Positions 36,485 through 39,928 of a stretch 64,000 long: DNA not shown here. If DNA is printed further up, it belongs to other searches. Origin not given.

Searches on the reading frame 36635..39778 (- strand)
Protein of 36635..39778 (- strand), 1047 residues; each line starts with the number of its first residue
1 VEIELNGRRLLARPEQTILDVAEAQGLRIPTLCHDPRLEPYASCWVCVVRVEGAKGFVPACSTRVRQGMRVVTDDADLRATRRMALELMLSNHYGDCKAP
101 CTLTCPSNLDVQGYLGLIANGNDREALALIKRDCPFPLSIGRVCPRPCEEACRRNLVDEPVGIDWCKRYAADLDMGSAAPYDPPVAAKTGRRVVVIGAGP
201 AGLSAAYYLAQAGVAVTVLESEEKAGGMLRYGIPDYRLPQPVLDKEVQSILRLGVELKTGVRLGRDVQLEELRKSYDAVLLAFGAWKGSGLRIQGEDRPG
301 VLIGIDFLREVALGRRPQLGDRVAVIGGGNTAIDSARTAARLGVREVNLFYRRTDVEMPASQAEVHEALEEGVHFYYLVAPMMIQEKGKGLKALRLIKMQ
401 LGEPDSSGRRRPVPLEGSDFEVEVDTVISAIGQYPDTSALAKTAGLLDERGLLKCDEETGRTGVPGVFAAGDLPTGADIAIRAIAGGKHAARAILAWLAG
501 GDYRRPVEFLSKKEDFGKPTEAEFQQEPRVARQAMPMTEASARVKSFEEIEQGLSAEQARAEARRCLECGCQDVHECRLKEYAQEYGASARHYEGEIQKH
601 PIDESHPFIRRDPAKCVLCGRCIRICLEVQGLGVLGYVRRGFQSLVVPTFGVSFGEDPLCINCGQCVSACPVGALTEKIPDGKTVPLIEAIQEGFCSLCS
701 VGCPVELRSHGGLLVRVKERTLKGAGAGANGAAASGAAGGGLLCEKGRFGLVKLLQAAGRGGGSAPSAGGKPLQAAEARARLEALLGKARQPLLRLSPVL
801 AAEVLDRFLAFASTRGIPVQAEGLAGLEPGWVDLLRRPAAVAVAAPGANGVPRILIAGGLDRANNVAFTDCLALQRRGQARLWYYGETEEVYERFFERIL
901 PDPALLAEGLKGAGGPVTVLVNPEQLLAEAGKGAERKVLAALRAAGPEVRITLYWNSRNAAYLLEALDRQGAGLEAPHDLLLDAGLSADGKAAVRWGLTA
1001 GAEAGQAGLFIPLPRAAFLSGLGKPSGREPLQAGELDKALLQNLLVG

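Call 53: search_protein_families(library=pfam, proteins=[window:36635-39778:-])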
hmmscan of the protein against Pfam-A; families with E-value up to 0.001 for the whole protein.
window:36635-39778:- (1047 aa): 20 families
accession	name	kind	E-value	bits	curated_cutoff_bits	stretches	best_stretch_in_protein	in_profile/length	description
PF07992.20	Pyr_redox_2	-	8.9e-35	120.9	26.1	1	192-484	2-288/291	Pyridine nucleotide-disulphide oxidoreductase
PF14691.11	Fer4_20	-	4.7e-19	68.7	25.8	1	97-174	27-108/113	Dihydroprymidine dehydrogenase domain II, 4Fe-4S cluster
PF13510.11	Fer2_4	-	7.4e-16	58.4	22.8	1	2-74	5-80/82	2Fe-2S iron-sulfur cluster binding domain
PF13738.12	Pyr_redox_3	-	2.4e-13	50.5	30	2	320-471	164-305/305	Pyridine nucleotide-disulphide oxidoreductase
PF00070.33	Pyr_redox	-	3.8e-12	47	22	1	192-224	1-33/82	Pyridine nucleotide-disulphide oxidoreductase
PF01266.30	DAO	-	5.4e-09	36.5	27.9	1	192-226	1-35/353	FAD dependent oxidoreductase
PF13450.12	NAD_binding_8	-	2.3e-08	34.6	21.9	1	195-230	1-36/68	NAD(P)-binding Rossmann-like domain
PF01946.23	Thi4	-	2.3e-07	30.7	26.2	1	193-232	20-60/235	Thi4 family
PF12831.13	FAD_oxidored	-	2.7e-07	30.7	27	1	193-230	2-39/416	FAD dependent oxidoreductase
PF01494.25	FAD_binding_3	-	1.3e-06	28.3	22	1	193-224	4-35/349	FAD binding domain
PF22117.2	Fer4_Nqo3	-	1.6e-06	28.6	27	1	607-676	2-67/67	NADH-quinone oxidoreductase subunit 3, ferredoxin-like domain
PF00037.32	Fer4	-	1.8e-06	28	21.1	1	659-676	7-24/24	4Fe-4S binding domain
PF00890.30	FAD_binding_2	-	3.6e-06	26.9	20.4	1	193-229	2-38/414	FAD binding domain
PF01134.28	GIDA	-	4.8e-06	26.3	22.1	1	193-221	2-30/391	Glucose inhibited division protein A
PF12837.12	Fer4_6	-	5.7e-06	26.5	25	2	659-675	8-24/24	4Fe-4S binding domain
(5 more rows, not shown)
